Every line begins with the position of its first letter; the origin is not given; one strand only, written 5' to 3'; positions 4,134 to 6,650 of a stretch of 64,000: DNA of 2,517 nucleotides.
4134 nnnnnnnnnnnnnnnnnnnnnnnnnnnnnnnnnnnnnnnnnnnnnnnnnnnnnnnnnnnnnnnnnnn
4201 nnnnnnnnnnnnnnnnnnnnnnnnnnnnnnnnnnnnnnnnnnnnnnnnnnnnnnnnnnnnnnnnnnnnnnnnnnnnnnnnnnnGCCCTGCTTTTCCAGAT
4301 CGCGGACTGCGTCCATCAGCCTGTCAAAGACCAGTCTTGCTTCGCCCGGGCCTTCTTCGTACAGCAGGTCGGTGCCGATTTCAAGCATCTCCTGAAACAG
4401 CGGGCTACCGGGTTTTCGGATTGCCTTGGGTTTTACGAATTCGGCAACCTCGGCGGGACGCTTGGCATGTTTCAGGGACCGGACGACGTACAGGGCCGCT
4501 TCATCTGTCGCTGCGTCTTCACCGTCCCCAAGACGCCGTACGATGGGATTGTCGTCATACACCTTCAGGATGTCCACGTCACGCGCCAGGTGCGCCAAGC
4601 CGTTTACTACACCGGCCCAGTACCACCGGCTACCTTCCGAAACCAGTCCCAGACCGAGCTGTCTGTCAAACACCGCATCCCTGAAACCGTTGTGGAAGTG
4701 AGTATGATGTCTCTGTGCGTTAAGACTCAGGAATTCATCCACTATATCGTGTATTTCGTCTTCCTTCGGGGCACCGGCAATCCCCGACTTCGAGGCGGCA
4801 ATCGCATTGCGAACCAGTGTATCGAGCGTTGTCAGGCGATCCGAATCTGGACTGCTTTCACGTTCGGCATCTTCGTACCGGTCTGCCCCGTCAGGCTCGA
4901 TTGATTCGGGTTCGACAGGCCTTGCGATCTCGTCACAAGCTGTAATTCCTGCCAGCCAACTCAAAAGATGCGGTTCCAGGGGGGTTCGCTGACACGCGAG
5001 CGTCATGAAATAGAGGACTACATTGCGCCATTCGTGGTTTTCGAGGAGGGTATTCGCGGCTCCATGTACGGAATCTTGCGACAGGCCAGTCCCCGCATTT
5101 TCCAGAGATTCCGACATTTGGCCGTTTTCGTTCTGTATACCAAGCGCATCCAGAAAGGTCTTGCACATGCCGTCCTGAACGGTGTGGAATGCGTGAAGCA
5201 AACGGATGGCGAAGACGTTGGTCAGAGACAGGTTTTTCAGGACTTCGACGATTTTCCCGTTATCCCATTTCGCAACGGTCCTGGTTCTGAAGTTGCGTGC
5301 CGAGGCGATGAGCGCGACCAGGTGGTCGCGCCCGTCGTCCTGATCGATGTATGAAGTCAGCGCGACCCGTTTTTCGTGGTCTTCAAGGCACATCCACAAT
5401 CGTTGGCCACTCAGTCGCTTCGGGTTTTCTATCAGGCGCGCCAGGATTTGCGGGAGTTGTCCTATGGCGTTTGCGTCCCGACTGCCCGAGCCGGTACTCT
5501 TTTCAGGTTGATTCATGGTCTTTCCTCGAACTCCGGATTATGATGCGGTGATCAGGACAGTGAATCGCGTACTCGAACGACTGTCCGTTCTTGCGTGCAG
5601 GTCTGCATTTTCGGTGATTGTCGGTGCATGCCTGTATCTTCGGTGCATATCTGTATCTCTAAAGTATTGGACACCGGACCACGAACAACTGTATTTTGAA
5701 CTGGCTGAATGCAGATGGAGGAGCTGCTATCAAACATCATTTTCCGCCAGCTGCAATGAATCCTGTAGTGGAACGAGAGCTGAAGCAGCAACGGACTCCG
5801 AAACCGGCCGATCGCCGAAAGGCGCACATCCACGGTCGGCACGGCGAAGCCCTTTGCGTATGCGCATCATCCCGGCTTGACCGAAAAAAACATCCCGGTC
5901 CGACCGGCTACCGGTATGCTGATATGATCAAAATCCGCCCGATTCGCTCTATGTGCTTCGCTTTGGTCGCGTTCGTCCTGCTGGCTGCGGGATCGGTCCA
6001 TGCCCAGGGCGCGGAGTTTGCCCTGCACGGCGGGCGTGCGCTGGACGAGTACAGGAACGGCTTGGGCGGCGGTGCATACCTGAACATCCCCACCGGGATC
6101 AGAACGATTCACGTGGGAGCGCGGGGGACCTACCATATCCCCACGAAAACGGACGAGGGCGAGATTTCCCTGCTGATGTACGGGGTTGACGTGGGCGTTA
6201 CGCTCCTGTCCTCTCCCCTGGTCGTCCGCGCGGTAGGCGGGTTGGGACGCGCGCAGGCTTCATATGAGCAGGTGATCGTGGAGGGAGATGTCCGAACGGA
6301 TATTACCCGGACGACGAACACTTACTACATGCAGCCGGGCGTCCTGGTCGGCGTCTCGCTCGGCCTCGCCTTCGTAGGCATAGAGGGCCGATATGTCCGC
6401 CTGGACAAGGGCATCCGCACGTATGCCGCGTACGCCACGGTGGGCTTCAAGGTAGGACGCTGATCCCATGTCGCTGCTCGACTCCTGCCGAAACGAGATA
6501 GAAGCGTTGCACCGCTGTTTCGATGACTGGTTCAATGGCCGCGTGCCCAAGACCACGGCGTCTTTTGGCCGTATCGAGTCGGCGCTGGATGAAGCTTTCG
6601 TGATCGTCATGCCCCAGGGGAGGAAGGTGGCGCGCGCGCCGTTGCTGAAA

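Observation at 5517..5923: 400-bp ORF-free leader of the orphan gene contains tandem 19-bp direct repeats and a stem-loop - candidate operator array or cis-acting RNA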

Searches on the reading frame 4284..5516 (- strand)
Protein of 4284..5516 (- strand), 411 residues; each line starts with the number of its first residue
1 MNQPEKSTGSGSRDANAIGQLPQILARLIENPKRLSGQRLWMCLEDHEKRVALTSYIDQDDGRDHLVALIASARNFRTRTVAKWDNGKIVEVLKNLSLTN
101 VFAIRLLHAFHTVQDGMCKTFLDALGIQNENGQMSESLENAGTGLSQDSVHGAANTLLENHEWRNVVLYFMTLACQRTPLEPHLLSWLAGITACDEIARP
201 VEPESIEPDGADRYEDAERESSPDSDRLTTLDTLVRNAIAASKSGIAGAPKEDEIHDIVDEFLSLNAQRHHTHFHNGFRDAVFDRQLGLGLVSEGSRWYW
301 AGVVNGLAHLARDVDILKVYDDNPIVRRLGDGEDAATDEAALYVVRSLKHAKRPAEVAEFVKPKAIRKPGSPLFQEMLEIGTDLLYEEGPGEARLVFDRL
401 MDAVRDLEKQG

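Call 44: search_protein_families(library=pfam, proteins=[window:4284-5516:-], max_evalue=10)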
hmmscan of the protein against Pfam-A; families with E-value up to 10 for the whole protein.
seq(411 aa): 1 family
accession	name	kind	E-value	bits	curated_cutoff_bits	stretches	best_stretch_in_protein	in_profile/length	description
PF04844.18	Ovate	-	0.031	14.7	25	1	251-283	23-55/58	Transcriptional repressor, ovate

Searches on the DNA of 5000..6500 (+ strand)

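Call 5: search_rna_families(source=window, start=5000, end=6500, threshold=evalue, max_evalue=10)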
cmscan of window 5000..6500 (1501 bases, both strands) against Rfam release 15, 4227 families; matches with E-value up to 10: 2.
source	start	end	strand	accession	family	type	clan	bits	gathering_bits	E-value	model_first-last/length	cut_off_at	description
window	6082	6106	-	RF01328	CRISPR-DR17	Gene; CRISPR;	CL00014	18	42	4.4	1-25/25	no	CRISPR RNA direct repeat element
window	5598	5634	+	RF00667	mir-33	Gene; miRNA;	-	14.9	50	5.3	1-69/69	no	mir-33 microRNA precursor family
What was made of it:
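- On Cis-regulatory RNA or small RNA: Rfam gives nothing meaningful at E of 10 or less (call 5).
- There is no Rfam match, even at E of 10 or less (call 5).
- Tried and rejected: A permissive scan of 5000-6500 gave only two chance-level hits: a CRISPR direct repeat at 18 bits and mir-33 at 15 bits (call 5).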

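Call 61: search_dna_similar(query=window:5517-5923:+, collection=plasmids, mode=distant, max_evalue=0.01, max_rows=10)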
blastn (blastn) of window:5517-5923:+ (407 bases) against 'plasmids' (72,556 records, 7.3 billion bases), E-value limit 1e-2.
No match.

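Call 62: search_dna_similar(query=window:5517-5923:+, collection=phages, mode=distant, max_evalue=0.01, max_rows=10)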
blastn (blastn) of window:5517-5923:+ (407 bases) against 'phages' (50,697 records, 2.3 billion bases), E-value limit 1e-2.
No match.
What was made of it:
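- Closest known: Plasmid and phage iterons. Different: There is no similarity to plasmid or phage records (calls 61, 62).
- Tried and rejected: The whole 407-bp segment has no match in plasmid or phage records (calls 61, 62).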

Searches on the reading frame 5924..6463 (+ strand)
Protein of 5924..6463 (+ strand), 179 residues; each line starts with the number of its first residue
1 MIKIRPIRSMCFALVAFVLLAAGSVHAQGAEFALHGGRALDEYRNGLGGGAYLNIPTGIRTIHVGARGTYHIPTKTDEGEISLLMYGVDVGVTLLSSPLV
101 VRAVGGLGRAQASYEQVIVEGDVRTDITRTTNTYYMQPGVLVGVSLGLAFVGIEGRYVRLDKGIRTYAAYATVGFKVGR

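Call 11: search_protein_families(library=pfam, proteins=[window:5924-6463:+], max_evalue=0.01)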
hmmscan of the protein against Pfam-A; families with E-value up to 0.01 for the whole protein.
window:5924-6463:+ (179 aa): 0 families

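Call 12: search_protein_families(library=padloc, proteins=[window:5924-6463:+], max_evalue=0.1)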
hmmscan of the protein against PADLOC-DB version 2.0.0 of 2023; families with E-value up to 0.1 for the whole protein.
window:5924-6463:+ (179 aa): 0 families

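Call 26: find_homologous_proteins(query=window:5924-6463:+)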
Query window:5924-6463:+ (179 aa): 34 proteins with E <= 0.001 among 752 candidates.
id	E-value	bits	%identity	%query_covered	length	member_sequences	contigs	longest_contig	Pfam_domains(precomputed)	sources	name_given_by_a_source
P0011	4.0e-109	380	100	100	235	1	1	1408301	-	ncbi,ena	-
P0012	1.7e-80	287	81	87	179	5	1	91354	-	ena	-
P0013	1.3e-78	281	75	96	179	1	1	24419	-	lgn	-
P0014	2.2e-74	267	69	97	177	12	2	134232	-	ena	-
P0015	1.3e-72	261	69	97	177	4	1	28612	-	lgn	-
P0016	6.4e-69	249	67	92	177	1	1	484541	-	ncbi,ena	-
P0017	3.9e-68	247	67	98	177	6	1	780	-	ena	-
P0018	2.1e-67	244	65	98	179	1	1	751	-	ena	-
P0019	3.6e-67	244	69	87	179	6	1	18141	-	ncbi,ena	-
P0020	1.3e-65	239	62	100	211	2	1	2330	-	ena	-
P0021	4.1e-65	237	67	94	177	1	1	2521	-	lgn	-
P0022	5.1e-65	237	65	97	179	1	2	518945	-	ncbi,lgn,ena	-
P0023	1.3e-64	235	67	87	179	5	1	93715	-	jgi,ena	-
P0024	3.1e-64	234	65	94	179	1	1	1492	-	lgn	-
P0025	3.6e-64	234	65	94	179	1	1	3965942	-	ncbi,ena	-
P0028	1.1e-63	232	68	86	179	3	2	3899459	-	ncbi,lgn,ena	-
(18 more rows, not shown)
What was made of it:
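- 5924..6463 (+): Small outer-membrane barrel gene, 179 aa, with a signal peptide. It has 34 homologues (call 26).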

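Call 29: find_encoding_contigs(protein=P0011, flank=4000, max_places=2)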
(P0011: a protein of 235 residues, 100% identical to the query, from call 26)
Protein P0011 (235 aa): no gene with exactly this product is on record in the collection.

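Call 30: find_encoding_contigs(protein=P0012, flank=5000, max_places=2)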
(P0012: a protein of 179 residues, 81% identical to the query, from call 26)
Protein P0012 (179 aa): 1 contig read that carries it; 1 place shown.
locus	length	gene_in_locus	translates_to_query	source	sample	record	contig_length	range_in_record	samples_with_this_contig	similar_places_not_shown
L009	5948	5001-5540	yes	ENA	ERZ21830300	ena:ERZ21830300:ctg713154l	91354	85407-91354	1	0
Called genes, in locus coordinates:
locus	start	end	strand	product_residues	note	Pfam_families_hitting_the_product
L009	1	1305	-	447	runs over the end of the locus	PF13701:DDE_Tnp_1_4, PF01609:DDE_Tnp_1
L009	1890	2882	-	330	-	-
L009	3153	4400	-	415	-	PF12796:Ank_2, PF13857:Ank_5, PF00023:Ank (weak), PF12796:Ank_2, PF13857:Ank_5 (weak), PF00023:Ank (weak), PF12796:Ank_2, PF13637:Ank_4, +4 more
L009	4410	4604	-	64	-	-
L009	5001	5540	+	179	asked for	-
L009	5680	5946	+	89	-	?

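Call 31: find_encoding_contigs(protein=P0013, flank=5000, max_places=2)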
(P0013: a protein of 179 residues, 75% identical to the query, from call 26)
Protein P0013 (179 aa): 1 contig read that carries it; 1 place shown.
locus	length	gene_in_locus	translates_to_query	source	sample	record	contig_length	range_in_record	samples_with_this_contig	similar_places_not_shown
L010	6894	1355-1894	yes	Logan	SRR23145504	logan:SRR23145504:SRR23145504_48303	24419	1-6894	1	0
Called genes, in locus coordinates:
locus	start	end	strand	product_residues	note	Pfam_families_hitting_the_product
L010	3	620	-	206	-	?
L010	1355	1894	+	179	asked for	-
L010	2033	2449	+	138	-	PF08472:S6PP_C, PF14534:DUF4440 (weak)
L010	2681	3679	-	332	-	PF02615:Ldh_2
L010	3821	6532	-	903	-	PF00246:Peptidase_M14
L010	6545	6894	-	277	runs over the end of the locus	PF05721:PhyH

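Call 32: find_encoding_contigs(protein=P0014, flank=5000, max_places=2)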
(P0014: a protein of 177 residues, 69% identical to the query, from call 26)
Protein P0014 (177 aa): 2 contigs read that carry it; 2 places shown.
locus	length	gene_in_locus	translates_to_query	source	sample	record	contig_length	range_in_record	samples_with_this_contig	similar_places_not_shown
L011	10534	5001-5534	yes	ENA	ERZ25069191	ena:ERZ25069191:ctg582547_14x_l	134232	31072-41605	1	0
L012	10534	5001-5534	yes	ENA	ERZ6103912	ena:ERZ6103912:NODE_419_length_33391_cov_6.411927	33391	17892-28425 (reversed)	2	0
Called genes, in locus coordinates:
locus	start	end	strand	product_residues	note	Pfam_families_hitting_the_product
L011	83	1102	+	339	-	PF08240:ADH_N, PF16912:Glu_dehyd_C (weak), PF00107:ADH_zinc_N, PF13602:ADH_zinc_N_2 (weak)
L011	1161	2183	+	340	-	PF01408:GFO_IDH_MocA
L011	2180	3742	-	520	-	PF09861:Lar_N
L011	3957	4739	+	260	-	PF03737:RraA-like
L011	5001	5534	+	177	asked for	-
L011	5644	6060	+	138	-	PF08472:S6PP_C, PF14534:DUF4440 (weak)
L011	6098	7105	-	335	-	PF02615:Ldh_2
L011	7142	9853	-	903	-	PF00246:Peptidase_M14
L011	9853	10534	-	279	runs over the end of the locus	PF05721:PhyH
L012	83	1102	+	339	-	PF08240:ADH_N, PF16912:Glu_dehyd_C (weak), PF00107:ADH_zinc_N, PF13602:ADH_zinc_N_2 (weak)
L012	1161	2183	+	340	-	PF01408:GFO_IDH_MocA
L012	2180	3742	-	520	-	PF09861:Lar_N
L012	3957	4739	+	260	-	PF03737:RraA-like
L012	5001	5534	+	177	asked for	-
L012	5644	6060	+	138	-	PF08472:S6PP_C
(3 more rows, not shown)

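Call 36: find_related_loci(query=A2, collection=metagenome_contigs, flank=2500)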
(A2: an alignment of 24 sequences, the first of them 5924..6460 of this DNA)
Query A2 (179 aa) in metagenome_contigs; peptide patterns used: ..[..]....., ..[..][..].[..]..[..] (x = any residue, [..] = any of these).
222 stretches matched a pattern; 3 encode a relative of the query (tblastn E <= 1e-3); 3 distinct loci.
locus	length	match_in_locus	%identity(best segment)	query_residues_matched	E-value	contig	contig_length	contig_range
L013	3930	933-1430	65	10-179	7e-63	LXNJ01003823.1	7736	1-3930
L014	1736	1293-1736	60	1-148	3e-48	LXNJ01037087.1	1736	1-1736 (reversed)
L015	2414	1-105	74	145-179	3e-13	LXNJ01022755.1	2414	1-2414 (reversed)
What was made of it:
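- Tried and rejected: The metagenome scan returned only 3 loci (call 36).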

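Call 37: find_encoding_contigs(protein=P0016, flank=4000, max_places=1)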
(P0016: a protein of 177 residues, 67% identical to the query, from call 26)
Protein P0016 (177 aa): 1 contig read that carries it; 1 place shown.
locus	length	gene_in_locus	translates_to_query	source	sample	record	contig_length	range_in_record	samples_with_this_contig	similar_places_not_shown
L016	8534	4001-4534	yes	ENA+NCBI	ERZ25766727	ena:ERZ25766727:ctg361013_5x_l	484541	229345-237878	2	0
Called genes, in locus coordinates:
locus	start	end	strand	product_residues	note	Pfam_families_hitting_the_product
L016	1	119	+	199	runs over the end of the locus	PF16912:Glu_dehyd_C (weak), PF00107:ADH_zinc_N, PF13602:ADH_zinc_N_2 (weak)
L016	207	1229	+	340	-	PF01408:GFO_IDH_MocA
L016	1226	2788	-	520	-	PF09861:Lar_N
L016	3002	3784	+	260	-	PF03737:RraA-like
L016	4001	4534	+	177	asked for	-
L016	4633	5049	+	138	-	PF08472:S6PP_C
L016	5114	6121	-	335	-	PF02615:Ldh_2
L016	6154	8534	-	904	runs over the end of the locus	PF00246:Peptidase_M14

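Call 38: find_encoding_contigs(protein=P0028, flank=4000, max_places=2)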
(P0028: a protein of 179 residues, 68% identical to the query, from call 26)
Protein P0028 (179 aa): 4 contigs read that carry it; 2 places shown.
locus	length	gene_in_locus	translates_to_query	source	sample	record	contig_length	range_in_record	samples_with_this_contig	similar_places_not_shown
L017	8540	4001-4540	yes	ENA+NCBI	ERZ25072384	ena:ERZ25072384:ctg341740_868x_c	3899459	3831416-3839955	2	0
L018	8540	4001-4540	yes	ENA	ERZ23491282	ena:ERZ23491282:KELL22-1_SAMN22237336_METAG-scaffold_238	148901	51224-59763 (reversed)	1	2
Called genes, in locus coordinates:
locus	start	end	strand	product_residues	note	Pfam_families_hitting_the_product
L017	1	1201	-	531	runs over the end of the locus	PF09861:Lar_N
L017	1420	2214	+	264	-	PF03737:RraA-like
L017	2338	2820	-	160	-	-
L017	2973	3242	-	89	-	PF00916:Sulfate_transp (weak)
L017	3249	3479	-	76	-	-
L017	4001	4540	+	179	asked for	-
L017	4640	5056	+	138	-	PF08472:S6PP_C, PF14534:DUF4440 (weak)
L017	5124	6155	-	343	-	PF02615:Ldh_2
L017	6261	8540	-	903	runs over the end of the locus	PF00246:Peptidase_M14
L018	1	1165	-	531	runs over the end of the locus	PF09861:Lar_N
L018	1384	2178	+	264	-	PF03737:RraA-like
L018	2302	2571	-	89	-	-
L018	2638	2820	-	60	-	PF01740:STAS (weak)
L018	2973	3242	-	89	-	PF00916:Sulfate_transp (weak)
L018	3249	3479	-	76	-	-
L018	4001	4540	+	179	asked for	-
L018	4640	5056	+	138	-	PF08472:S6PP_C, PF14534:DUF4440 (weak)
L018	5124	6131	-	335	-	PF02615:Ldh_2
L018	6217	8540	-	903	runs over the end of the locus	PF00246:Peptidase_M14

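Call 45: search_protein_families(library=ncbifam, proteins=[window:5924-6463:+], max_evalue=1)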
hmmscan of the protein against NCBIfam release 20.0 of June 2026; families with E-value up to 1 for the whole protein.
window:5924-6463:+ (179 aa): 0 families

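Call 73: predict_structure(alignment_id=A2)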
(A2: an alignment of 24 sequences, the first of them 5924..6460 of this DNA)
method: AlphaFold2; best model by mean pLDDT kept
length: 179 residues; sequences in the alignment: 24
mean_pLDDT: 85.2   pTM: 0.72
mean pLDDT of the five models: 85.2, 84.7, 83.2, 82.0, 79.1
residues with pLDDT >= 90: 89; 70-90: 65; 50-70: 20; < 50: 5
segments of 3 or more residues with pLDDT < 50: 1-3
pLDDT, mean of each block of 10 residues (from residue 1): 57 67 63 90 86 85 93 81 94 90 96 87 87 95 93 95 89 88
secondary structure, 60 per line:
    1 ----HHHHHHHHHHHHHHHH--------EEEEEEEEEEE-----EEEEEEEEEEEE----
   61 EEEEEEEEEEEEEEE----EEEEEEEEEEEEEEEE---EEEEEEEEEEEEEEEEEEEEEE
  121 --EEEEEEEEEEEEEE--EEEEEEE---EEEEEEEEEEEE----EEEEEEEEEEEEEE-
elements in order: H5-20 E29-39 E45-56 E61-75 E80-95 E99-120 E123-136 E139-145 E149-160 E165-178
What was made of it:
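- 5924..6463 (+): The AlphaFold model has pLDDT 85 (call 73).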

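Call 77: fold_search(model_id=the predicted structure, library=pdb)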
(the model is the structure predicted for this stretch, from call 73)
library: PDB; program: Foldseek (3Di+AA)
matches with E <= 10: 1543; with E <= 0.001: 16
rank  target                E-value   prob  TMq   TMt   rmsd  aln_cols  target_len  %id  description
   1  2n2l_MODEL_1_A        1.5e-05  1.00  0.49  0.54   5.6       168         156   12  NMR structure of yersinia pestis ail (attachment invasion locus) in decylphosphocholine micelles calculated wi (released 2015-07-22)
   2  9nh2_A                2.2e-05  1.00  0.56  0.46   7.0       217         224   15  In situ cryo-EM structure of porin III of the Legionella Dot/Icm T4SS machine (released 2025-09-17)
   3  9fzd_A                2.2e-05  1.00  0.49  0.49   5.3       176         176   15  Structure of OmpA-long in complex with nanobody Nb39 (released 2024-07-17)
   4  4rlc                  2.9e-05  1.00  0.46  0.57   5.6       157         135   15  Crystal structure of the N-terminal beta-barrel domain of Pseudomonas aeruginosa OprF (released 2015-04-22)
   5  1qj9                  4.0e-05  1.00  0.52  0.60   4.7       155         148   12  CRYSTAL STRUCTURE OF THE OUTER MEMBRANE PROTEIN OMPX FROM ESCHERICHIA COLI (released 1999-10-06)
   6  1bxw                  4.4e-05  1.00  0.51  0.53   5.4       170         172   13  OUTER MEMBRANE PROTEIN A (OMPA) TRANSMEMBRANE DOMAIN (released 1998-10-14)
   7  3qra                  4.4e-05  1.00  0.47  0.53   5.6       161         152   13  The crystal structure of Ail, the attachment invasion locus protein of Yersinia pestis (released 2011-11-23)
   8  1qjp                  1.0e-04  1.00  0.45  0.55   5.7       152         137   12  HIGH RESOLUTION STRUCTURE OF THE OUTER MEMBRANE PROTEIN A (OMPA) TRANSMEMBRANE DOMAIN (released 2000-06-30)
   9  3dzm_B                1.9e-04  1.00  0.48  0.43   9.3       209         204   13  Crystal structure of a major outer membrane protein from Thermus thermophilus HB27 (released 2008-12-23)
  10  2m06_MODEL_1_A        3.1e-04  1.00  0.51  0.59   7.1       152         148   14  NMR structure of OmpX in phopspholipid nanodiscs (released 2012-12-12)
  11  1p4t                  3.1e-04  1.00  0.49  0.54   5.7       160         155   11  Crystal structure of Neisserial surface protein A (NspA) (released 2003-07-22)
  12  7xw0_B                3.1e-04  1.00  0.45  0.34   8.0       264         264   12  Crystal structure of pOmpT (released 2023-05-31)
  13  2x56                  3.7e-04  1.00  0.46  0.33  15.3       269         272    9  Yersinia Pestis Plasminogen Activator Pla (Native) (released 2010-07-28)
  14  7xw0_A                5.1e-04  1.00  0.38  0.28  16.2       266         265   12  Crystal structure of pOmpT (released 2023-05-31)
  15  3dzm_C                7.1e-04  1.00  0.46  0.42   9.3       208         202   12  Crystal structure of a major outer membrane protein from Thermus thermophilus HB27 (released 2008-12-23)
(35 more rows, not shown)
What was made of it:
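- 5924..6463 (+): Foldseek hits include Ail, OmpX, the OmpA transmembrane domain and the OprF N-terminal domain (call 77).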
